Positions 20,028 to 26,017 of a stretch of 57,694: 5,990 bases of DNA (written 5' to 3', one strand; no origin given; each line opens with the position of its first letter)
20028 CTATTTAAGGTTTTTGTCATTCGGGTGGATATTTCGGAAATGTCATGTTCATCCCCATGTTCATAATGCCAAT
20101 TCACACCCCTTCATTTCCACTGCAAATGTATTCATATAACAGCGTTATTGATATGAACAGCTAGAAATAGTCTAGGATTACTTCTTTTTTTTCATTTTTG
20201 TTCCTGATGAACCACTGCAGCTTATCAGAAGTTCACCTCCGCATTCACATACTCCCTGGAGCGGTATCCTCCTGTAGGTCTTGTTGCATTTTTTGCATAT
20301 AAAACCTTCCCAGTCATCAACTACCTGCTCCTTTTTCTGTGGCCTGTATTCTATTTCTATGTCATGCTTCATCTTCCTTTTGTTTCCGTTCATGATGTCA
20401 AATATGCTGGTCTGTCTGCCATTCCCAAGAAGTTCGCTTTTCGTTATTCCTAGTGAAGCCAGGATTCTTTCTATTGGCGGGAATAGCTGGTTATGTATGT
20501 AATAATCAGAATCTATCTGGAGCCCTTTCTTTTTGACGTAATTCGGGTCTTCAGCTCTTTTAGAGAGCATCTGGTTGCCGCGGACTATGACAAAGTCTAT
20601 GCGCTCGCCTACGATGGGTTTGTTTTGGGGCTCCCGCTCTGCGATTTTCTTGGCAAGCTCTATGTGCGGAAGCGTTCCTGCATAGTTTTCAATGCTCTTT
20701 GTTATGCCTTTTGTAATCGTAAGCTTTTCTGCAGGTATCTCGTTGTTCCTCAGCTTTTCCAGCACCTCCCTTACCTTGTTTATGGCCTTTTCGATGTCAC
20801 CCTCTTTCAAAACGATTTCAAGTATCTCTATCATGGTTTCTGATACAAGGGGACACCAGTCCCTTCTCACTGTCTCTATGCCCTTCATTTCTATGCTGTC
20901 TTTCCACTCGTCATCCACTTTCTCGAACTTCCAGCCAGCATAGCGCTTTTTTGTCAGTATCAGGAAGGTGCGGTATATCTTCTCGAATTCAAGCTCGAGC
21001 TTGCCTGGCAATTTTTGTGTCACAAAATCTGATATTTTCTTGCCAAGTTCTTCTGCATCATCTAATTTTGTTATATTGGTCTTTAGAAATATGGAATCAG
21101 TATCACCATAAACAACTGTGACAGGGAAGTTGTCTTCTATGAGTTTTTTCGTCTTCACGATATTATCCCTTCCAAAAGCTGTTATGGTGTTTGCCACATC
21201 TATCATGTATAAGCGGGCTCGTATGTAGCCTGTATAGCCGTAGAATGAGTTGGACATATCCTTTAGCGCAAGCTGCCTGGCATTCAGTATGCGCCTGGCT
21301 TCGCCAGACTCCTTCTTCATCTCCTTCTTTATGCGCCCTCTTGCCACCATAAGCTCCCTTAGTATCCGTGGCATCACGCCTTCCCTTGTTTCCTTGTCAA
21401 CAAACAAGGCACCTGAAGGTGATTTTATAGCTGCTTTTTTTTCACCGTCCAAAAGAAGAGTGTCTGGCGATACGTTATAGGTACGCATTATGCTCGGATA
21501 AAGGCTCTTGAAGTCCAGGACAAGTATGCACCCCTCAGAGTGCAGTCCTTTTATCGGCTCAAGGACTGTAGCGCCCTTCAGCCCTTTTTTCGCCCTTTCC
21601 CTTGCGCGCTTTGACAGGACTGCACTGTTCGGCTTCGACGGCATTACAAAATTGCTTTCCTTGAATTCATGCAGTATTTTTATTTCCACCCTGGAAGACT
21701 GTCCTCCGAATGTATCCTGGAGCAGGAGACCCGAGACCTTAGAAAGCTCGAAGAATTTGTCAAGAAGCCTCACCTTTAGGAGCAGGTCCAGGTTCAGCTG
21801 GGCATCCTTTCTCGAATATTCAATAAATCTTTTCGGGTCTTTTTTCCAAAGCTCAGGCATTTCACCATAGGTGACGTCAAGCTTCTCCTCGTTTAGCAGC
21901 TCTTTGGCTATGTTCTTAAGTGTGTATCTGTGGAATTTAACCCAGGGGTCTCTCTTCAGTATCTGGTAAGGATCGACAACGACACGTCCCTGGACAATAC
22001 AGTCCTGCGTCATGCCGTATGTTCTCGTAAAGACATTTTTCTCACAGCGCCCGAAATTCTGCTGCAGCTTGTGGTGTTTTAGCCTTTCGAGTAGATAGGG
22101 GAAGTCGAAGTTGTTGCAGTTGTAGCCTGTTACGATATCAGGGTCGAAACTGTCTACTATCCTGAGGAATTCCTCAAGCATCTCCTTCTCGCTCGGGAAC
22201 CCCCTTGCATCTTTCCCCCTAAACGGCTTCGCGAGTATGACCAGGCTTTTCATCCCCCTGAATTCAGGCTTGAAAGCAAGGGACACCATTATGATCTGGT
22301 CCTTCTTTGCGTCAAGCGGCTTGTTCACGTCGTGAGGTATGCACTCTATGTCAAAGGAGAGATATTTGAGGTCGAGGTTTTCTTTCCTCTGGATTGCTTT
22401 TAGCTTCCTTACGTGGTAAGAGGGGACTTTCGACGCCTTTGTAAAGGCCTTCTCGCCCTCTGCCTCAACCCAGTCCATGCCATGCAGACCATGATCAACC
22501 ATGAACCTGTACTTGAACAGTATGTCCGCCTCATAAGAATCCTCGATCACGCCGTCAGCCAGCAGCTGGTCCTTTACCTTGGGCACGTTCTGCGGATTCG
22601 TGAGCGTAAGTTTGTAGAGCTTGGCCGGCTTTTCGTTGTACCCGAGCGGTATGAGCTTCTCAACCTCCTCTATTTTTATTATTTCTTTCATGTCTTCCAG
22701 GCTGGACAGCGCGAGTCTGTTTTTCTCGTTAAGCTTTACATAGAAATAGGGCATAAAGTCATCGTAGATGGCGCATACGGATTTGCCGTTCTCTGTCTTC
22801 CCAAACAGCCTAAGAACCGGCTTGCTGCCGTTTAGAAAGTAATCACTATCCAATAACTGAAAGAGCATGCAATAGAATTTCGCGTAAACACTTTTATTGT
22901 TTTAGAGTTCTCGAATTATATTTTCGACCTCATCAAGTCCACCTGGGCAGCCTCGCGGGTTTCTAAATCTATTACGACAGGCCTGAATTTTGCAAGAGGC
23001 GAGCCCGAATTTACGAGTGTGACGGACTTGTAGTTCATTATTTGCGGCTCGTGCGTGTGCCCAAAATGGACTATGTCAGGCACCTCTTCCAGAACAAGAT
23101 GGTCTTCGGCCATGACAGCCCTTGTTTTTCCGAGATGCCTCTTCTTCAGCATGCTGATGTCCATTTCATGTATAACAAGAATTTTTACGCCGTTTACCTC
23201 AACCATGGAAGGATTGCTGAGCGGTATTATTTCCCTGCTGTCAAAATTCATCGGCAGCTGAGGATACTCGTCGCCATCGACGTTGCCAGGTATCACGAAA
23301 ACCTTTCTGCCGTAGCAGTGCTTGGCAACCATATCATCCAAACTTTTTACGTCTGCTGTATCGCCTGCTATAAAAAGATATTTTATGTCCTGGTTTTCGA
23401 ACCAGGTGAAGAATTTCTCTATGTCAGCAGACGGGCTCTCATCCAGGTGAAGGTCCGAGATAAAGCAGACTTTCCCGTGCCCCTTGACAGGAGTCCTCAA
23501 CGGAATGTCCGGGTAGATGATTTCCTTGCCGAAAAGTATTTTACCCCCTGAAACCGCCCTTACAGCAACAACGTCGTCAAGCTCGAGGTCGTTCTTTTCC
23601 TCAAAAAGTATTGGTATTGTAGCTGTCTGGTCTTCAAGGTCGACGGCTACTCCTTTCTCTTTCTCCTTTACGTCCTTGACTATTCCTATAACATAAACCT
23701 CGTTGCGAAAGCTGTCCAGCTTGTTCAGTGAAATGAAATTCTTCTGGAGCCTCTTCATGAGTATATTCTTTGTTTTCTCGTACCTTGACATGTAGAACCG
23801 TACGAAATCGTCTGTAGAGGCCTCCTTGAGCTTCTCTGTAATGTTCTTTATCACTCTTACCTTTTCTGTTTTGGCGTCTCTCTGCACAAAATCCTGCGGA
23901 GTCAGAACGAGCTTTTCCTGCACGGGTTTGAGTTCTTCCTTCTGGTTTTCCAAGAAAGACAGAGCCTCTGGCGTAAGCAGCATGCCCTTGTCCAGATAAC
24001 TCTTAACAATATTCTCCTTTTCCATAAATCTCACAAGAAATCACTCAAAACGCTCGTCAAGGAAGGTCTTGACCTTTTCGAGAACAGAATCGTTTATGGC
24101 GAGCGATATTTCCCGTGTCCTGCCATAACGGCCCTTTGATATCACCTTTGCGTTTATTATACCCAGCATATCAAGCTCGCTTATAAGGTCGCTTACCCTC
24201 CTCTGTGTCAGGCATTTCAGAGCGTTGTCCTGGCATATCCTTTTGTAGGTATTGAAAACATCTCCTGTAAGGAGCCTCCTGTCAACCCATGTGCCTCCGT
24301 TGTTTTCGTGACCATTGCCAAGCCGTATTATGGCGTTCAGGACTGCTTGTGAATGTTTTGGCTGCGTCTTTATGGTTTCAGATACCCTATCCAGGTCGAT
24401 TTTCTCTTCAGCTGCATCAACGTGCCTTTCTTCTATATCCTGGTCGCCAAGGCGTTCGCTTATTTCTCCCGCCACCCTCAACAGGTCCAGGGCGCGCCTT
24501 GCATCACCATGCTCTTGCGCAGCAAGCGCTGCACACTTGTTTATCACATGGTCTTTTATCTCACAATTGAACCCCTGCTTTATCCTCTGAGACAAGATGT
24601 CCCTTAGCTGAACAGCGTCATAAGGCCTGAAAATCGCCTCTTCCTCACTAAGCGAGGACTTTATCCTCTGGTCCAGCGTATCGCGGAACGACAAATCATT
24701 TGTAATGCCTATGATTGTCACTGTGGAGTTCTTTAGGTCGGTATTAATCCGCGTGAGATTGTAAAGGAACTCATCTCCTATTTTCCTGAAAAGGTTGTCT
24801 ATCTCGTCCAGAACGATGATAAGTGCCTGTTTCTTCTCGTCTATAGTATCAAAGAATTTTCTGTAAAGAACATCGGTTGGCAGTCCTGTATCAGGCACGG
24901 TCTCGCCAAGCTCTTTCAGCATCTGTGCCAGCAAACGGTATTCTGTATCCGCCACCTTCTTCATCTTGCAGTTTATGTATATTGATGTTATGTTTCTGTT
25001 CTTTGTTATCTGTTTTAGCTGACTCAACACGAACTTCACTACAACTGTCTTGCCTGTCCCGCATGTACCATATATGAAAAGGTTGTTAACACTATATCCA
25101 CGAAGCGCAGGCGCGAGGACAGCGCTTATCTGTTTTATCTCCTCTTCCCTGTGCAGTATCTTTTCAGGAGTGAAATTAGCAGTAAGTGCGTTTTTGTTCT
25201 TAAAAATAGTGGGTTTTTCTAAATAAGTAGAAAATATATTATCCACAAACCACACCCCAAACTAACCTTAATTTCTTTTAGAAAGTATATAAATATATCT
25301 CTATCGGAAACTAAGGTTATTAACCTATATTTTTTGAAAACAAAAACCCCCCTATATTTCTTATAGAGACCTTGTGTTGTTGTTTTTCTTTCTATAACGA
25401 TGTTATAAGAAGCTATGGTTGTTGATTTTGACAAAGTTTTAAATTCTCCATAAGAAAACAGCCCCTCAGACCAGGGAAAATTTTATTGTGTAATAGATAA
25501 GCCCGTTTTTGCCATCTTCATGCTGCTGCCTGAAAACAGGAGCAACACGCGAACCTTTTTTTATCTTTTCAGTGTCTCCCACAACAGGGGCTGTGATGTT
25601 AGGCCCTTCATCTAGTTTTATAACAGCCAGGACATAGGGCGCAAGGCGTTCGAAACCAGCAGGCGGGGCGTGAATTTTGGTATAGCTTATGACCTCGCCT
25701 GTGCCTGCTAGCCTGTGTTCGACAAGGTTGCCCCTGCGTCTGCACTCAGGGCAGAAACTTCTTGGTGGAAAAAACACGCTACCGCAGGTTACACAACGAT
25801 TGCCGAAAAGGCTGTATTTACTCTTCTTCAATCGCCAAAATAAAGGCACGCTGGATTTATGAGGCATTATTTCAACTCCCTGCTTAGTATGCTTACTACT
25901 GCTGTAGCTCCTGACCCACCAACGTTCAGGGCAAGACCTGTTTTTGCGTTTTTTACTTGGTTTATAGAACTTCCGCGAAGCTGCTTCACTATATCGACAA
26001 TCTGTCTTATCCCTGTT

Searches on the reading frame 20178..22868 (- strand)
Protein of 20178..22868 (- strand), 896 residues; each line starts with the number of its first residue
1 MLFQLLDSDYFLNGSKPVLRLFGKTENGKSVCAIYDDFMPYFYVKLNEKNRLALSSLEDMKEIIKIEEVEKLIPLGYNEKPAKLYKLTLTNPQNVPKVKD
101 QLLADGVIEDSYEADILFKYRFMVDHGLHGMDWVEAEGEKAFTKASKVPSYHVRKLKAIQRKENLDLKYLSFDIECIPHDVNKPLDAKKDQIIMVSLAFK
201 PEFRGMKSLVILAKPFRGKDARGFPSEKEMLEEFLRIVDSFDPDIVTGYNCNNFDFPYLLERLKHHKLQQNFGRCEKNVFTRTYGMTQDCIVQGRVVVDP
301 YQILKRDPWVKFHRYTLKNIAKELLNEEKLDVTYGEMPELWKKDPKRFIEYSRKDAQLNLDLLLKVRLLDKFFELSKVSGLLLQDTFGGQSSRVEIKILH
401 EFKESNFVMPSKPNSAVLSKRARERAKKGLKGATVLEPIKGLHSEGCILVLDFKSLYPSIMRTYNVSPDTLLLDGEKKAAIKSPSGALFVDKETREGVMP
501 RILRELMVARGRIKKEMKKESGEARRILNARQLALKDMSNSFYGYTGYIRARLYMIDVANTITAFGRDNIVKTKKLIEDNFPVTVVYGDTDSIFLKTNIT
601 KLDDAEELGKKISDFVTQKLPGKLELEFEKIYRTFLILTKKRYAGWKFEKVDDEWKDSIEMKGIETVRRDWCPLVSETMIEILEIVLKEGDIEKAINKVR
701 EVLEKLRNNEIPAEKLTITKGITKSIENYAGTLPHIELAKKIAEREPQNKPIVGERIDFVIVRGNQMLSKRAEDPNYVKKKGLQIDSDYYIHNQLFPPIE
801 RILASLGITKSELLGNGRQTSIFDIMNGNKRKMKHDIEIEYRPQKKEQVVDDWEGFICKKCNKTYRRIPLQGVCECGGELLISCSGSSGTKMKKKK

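Call 10: search_protein_families(library=pfam, proteins=[window:20178-22868:-], max_evalue=0.001)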
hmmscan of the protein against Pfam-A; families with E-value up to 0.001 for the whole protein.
window:20178-22868:- (896 aa): 4 families
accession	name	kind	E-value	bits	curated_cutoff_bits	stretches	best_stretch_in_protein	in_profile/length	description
PF00136.26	DNA_pol_B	-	7e-115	384.8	23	1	387-805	8-452/453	DNA polymerase family B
PF03104.25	DNA_pol_B_exo1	-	2.3e-34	119.3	23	1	110-320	2-242/242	DNA polymerase family B, exonuclease domain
PF13482.12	RNase_H_2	-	8.8e-06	26.2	22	1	217-354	34-137/165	RNase_H superfamily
PF10108.15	DNA_pol_B_exo2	-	0.00036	20.7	24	1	226-269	36-78/213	Predicted 3'-5' exonuclease related to the exonuclease domain of PolB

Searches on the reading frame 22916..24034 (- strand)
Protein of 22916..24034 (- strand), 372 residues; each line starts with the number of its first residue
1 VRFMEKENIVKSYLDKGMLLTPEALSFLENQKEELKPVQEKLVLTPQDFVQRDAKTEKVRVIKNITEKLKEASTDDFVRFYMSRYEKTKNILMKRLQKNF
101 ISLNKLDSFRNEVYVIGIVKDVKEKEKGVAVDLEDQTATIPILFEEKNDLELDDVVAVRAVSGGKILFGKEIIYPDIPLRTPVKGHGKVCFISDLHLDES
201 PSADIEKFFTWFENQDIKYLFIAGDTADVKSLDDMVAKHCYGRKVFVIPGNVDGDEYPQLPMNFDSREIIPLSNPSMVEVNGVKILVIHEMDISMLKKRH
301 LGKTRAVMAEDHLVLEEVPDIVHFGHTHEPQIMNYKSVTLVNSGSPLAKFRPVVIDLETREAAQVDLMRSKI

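Call 10: search_protein_families(library=pfam, proteins=[window:22916-24034:-], max_evalue=0.001)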
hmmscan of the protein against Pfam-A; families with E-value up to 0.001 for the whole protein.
window:22916-24034:- (372 aa): 3 families
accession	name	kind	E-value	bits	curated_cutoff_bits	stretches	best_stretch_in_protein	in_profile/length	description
PF12850.12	Metallophos_2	-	1.3e-17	64.6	27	1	188-348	2-137/154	Calcineurin-like phosphoesterase superfamily domain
PF00149.33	Metallophos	-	4.5e-09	37.4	21.5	1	188-330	2-159/191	Calcineurin-like phosphoesterase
PF04042.21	DNA_pol_E_B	-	0.00037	20.4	29.1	0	224-306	61-153/210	DNA polymerase alpha/epsilon subunit B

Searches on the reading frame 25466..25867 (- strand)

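Call 10: search_protein_families(library=pfam, proteins=[window:25466-25867:-], max_evalue=0.001)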
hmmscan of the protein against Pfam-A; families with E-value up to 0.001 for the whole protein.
window:25466-25867:- (133 aa): 3 families
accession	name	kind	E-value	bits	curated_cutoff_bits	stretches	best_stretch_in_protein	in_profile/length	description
PF01796.24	OB_ChsH2_C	-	6.3e-18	64.9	27.1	1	51-113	2-65/65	ChsH2, C-terminal OB-fold domain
PF12172.15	zf-ChsH2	-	2.5e-10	40.4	23.2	1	18-45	7-34/37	ChsH2, rubredoxin-like zinc ribbon domain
PF18912.6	DZR_2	-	0.00074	19.7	27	0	20-46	5-31/56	Double zinc ribbon domain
